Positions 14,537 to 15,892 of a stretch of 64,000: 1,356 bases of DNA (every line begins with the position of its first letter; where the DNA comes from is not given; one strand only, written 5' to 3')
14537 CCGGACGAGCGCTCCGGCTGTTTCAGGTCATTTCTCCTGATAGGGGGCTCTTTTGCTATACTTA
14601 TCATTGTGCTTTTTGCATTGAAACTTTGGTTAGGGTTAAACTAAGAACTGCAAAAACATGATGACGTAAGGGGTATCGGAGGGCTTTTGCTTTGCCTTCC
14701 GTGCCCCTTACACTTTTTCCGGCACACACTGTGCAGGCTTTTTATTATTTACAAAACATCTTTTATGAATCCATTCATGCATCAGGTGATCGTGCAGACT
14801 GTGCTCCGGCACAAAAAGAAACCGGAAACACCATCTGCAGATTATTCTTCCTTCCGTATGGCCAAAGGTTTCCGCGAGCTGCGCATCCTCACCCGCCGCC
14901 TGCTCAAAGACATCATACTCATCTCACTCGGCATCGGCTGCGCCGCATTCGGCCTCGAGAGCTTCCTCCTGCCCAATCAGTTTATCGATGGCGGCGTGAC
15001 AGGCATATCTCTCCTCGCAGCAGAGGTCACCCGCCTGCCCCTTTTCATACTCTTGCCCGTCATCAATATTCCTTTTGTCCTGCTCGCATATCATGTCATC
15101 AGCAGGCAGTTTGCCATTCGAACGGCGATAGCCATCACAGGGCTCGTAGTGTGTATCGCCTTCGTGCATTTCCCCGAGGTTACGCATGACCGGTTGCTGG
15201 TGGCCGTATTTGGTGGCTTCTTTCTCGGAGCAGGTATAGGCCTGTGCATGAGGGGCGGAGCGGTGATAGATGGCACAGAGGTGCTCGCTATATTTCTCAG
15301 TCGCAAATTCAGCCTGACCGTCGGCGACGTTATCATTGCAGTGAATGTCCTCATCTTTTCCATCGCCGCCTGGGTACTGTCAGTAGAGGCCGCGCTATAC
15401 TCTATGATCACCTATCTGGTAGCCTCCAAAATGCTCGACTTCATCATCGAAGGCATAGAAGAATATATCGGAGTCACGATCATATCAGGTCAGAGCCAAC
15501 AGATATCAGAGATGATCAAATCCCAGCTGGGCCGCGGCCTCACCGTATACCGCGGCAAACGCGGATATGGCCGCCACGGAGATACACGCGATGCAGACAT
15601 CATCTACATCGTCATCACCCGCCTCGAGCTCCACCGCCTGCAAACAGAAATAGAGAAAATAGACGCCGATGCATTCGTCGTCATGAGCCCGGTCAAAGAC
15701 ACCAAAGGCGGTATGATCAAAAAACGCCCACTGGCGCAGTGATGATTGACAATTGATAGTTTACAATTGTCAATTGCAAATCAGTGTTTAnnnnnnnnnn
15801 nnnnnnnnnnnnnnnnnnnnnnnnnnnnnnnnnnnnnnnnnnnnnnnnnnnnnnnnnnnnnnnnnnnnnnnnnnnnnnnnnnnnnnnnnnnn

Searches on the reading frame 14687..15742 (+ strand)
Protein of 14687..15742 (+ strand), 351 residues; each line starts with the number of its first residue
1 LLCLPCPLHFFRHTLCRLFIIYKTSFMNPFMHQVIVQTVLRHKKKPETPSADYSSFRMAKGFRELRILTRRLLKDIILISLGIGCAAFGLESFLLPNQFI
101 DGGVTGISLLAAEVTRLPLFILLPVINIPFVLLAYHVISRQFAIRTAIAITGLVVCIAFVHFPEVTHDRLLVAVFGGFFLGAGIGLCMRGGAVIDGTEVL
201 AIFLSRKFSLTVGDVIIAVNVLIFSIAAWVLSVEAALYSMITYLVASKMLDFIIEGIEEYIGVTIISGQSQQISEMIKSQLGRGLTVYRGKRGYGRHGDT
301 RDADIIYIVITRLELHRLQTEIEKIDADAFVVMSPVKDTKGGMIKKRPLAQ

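Call 36: search_protein_families(library=pfam, proteins=[window:14687-15742:+], max_evalue=0.001)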
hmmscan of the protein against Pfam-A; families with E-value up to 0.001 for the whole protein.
window:14687-15742:+ (351 aa): 2 families
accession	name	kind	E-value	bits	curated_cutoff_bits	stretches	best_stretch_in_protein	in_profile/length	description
PF02588.21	YitT_membrane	-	1.7e-59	201.1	24.3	1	75-277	1-204/205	Uncharacterised 5xTM membrane BCR, YitT family COG1284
PF10035.14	DUF2179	-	1.2e-12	47.8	22.8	1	283-341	1-55/55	Uncharacterized protein conserved in bacteria (DUF2179)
